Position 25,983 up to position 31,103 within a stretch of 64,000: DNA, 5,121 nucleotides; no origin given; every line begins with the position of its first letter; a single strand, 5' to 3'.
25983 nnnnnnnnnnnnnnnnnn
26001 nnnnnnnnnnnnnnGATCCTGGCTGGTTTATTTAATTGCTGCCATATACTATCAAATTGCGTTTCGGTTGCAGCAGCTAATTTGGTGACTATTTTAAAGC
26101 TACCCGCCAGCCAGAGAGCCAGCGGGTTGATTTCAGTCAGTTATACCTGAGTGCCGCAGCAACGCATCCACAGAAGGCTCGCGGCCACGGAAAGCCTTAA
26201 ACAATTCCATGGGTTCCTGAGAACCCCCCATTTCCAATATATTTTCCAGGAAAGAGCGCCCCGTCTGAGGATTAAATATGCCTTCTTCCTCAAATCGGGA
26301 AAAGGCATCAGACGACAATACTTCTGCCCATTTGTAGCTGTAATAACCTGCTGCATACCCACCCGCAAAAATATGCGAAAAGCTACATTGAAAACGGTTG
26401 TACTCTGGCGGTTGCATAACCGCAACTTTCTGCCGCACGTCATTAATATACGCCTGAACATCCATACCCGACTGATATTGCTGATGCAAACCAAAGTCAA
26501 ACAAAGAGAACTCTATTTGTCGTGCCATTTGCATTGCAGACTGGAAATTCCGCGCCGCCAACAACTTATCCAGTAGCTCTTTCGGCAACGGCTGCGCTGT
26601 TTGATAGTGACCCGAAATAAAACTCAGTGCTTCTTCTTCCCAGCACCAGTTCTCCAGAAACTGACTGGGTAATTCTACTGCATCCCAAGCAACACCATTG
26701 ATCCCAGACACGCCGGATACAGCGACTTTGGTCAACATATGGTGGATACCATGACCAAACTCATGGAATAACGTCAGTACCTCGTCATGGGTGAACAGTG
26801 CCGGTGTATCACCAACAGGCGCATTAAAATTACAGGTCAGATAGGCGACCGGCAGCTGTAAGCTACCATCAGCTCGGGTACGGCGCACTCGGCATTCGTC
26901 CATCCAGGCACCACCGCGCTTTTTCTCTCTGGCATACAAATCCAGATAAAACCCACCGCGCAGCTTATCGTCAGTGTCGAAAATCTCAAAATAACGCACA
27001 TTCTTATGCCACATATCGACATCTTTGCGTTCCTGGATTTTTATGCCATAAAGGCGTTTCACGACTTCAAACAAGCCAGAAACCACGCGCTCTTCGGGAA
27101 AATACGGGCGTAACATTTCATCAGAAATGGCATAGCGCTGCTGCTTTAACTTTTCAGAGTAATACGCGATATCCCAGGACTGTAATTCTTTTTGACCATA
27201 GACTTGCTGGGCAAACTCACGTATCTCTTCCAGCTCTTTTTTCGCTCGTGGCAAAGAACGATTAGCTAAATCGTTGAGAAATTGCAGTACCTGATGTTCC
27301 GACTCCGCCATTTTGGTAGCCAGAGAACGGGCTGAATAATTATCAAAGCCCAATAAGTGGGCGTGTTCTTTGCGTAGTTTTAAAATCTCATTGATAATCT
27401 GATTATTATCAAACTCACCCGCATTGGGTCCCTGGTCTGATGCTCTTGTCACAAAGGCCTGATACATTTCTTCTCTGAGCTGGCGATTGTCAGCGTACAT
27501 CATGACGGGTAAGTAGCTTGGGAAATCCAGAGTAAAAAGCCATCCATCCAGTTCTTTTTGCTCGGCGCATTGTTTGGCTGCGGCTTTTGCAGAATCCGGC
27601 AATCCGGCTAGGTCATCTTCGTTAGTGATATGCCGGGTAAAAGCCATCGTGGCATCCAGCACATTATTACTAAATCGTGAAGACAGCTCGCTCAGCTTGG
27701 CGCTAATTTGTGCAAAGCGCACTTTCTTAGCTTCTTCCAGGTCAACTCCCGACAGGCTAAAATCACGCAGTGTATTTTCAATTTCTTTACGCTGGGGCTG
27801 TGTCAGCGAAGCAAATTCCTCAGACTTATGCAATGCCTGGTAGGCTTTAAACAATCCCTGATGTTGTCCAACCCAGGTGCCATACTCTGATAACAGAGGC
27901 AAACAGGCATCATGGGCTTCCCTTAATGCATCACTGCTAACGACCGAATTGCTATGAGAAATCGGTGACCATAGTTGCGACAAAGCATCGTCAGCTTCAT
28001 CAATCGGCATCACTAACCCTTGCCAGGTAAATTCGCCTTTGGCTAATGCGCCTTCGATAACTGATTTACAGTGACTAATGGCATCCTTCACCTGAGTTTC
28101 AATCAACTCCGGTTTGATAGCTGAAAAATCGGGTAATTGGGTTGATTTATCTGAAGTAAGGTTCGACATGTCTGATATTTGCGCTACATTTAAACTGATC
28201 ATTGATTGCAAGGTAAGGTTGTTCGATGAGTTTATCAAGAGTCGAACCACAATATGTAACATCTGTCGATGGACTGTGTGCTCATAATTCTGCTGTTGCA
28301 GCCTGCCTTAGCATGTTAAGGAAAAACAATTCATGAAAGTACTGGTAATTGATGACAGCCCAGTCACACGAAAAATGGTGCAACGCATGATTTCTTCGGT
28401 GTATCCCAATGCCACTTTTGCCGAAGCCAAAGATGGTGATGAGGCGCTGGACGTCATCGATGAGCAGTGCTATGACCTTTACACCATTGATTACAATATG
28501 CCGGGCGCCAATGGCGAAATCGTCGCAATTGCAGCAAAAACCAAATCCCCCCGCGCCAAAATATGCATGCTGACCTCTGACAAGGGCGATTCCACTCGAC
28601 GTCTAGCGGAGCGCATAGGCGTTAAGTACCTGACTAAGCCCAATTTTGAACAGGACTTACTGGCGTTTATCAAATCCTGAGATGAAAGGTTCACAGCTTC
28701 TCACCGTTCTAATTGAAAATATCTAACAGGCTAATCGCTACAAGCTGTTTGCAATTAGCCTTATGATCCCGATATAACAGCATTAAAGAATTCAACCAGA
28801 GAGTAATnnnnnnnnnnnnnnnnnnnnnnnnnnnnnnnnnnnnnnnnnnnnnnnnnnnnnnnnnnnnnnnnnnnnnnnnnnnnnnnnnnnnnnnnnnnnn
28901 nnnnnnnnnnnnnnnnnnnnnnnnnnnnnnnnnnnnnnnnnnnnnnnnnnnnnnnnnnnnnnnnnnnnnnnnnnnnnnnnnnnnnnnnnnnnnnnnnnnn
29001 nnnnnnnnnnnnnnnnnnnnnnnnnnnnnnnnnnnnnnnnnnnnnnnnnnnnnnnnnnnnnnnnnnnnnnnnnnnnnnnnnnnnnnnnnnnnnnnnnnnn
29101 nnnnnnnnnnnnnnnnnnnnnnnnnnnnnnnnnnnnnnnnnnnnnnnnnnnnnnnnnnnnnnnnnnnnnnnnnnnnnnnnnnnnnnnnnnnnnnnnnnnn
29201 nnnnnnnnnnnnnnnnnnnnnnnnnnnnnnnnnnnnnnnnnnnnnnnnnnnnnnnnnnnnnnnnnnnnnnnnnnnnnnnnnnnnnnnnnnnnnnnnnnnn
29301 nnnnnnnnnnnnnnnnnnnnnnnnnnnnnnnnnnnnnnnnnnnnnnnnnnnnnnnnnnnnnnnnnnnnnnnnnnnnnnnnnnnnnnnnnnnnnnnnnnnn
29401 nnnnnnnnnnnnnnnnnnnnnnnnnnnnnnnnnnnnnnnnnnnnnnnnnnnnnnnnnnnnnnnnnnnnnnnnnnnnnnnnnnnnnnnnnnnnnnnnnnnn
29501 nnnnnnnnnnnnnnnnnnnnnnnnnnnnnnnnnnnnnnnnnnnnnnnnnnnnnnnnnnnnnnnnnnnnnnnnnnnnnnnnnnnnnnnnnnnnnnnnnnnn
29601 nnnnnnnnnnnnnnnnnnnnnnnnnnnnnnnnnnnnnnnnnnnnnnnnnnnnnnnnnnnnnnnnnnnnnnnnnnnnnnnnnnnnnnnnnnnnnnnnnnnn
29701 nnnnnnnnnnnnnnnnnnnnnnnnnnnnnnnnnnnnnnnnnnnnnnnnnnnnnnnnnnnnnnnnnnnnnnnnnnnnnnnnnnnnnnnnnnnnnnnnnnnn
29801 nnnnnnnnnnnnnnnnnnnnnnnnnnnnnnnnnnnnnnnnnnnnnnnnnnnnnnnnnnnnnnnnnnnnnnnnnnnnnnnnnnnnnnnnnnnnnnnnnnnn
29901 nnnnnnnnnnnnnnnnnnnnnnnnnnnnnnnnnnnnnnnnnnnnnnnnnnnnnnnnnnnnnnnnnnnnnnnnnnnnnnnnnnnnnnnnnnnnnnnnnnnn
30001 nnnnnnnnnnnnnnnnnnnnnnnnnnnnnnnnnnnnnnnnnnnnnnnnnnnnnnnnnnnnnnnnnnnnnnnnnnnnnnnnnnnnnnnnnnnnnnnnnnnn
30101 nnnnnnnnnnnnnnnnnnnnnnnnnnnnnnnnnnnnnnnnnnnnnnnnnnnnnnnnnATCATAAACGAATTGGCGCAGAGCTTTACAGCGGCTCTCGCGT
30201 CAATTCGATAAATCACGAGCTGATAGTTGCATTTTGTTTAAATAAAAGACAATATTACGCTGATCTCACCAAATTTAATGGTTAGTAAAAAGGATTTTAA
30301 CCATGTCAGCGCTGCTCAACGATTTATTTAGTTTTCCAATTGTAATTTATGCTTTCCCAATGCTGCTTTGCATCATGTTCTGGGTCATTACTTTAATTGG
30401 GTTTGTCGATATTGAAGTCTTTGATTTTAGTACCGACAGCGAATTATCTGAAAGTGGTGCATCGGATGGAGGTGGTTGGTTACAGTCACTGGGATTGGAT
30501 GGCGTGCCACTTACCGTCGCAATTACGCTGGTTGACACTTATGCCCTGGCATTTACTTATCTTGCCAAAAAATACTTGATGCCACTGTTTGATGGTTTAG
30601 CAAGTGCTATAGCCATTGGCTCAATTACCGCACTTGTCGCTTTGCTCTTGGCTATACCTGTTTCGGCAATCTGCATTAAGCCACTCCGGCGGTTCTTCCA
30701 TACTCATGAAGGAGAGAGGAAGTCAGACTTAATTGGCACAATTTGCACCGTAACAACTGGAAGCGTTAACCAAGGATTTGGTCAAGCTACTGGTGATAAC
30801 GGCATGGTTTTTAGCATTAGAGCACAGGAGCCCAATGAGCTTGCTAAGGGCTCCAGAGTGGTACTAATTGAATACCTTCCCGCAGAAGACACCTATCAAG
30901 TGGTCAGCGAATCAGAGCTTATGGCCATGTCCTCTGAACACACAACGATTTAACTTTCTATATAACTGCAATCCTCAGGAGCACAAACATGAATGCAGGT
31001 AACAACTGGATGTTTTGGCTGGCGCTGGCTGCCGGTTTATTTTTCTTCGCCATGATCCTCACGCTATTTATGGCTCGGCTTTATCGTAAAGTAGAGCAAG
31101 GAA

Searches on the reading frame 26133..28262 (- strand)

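Call 91: search_protein_families(library=pfam, proteins=[window:26133-28262:-], max_evalue=0.00001)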
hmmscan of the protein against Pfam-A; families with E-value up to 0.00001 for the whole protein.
window:26133-28262:- (709 aa): 2 families
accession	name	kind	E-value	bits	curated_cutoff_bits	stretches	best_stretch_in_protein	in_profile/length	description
PF01432.26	Peptidase_M3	-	8.7e-162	540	27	1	253-706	1-456/457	Peptidase family M3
PF19310.4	TOP_N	-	5.5e-22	78.3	27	1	77-180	20-123/123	Neurolysin/Thimet oligopeptidase, N-terminal domain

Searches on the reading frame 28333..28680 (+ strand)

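Call 91: search_protein_families(library=pfam, proteins=[window:28333-28680:+], max_evalue=0.00001)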
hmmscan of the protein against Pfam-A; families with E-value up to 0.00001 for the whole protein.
window:28333-28680:+ (115 aa): 1 family
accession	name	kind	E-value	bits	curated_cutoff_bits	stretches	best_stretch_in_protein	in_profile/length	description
PF00072.30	Response_reg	-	3.9e-16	59.7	30.2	1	3-113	1-110/111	Response regulator receiver domain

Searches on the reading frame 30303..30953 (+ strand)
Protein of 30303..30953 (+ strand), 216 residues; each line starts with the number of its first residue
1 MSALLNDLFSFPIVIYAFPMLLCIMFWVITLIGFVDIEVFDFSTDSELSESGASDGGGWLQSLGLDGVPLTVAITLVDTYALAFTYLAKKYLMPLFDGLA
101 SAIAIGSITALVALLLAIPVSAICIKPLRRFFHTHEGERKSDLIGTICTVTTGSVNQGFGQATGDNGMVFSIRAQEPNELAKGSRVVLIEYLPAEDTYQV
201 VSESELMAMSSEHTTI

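Call 6: search_protein_families(library=pfam, proteins=[window:30303-30953:+], max_evalue=0.1)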
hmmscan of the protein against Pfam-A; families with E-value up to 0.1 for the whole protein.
window:30303-30953:+ (216 aa): 0 families
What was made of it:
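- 30303..30953 (+): YqiJ/YuaF-type (NfeD-like) inner-membrane protein, 216 aa. It has 3-4 TM segments and a C-terminal soluble beta-rich domain. Orthologue of P. aeruginosa PA3730 (BacC). No Pfam hit for the window protein itself (call 6).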

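Call 7: search_protein_families(library=ncbifam, proteins=[window:30303-30953:+], max_evalue=0.1)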
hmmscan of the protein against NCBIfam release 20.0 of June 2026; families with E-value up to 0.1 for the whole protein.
window:30303-30953:+ (216 aa): 1 family
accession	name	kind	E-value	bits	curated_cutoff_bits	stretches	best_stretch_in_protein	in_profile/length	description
TIGR04370.1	glyco_rpt_poly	subfamily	0.018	14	40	1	12-129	87-211/396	oligosaccharide repeat unit polymerase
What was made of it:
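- On DNA repair ATPases (as named in Pfam and NCBI): No such domain in Pfam or NCBIfam (calls 6, 7).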

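Call 8: search_protein_families(library=padloc, proteins=[window:30303-30953:+], max_evalue=0.1)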
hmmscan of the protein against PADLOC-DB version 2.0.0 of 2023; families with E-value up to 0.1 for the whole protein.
window:30303-30953:+ (216 aa): 0 families
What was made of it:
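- On Known anti-phage defence systems (PADLOC-DB 2.0): Nothing for the other two proteins (call 8).
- Tried and rejected: Pfam, NCBIfam and PADLOC gave nothing usable (calls 6-8).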

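Call 32: search_protein_families(library=pfam, alignment_id=A2, max_evalue=1)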
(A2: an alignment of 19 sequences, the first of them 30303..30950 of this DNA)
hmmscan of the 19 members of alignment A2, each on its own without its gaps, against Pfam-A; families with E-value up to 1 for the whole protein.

A. member 1, window:30303-30950:+ (216 aa): 1 family
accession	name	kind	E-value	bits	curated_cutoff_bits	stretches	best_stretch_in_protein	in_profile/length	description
PF14012.11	DUF4229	-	0.2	12.1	27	1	108-130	33-55/68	Protein of unknown function (DUF4229)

B. families by the number of members that match (of 19 scanned): 13 families
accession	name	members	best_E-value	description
PF21001.2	YqiJ_N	4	0.00052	Inner membrane protein YqiJ, N-terminal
PF20581.3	DUF6785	1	0.011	Family of unknown function (DUF6785)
PF09981.14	DUF2218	1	0.067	Uncharacterized protein conserved in bacteria (DUF2218)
PF11992.13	TgpA_N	1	0.1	TgpA N-terminal domain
PF11292.14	DUF3093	1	0.12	Protein of unknown function (DUF3093)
PF05354.17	Phage_attach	1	0.17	Phage Head-Tail Attachment protein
PF14012.11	DUF4229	1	0.2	Protein of unknown function (DUF4229)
PF03080.22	Neprosin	1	0.2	Neprosin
PF07653.23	SH3_2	1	0.24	Variant SH3 domain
PF03904.18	DUF334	1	0.37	Domain of unknown function (DUF334)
PF10745.14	DUF2530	1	0.54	Protein of unknown function (DUF2530)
PF22251.1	PFF1_TM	1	0.69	Vacuolar membrane protease, transmembrane domain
PF06196.17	DUF997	1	0.73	Protein of unknown function (DUF997)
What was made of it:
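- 30303..30953 (+): Pfam YqiJ_N hits 4 of 19 family members, best E 5e-4 (call 32).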

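Call 34: search_solved_structures(query=A2, max_evalue=10)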
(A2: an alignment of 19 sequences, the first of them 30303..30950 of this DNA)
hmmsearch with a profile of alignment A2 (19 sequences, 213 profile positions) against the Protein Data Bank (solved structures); distinct sequences matched with E-value up to 10: 3.
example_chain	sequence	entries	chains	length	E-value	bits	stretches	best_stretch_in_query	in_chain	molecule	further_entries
6d9n_A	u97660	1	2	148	1.9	10.8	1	143-180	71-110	Organic hydroperoxide resistance protein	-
1p49_A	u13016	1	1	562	5.5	9.3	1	60-89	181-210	STERYL-SULFATASE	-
8eg3_A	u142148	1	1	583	5.8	9.2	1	60-89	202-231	Steryl-sulfatase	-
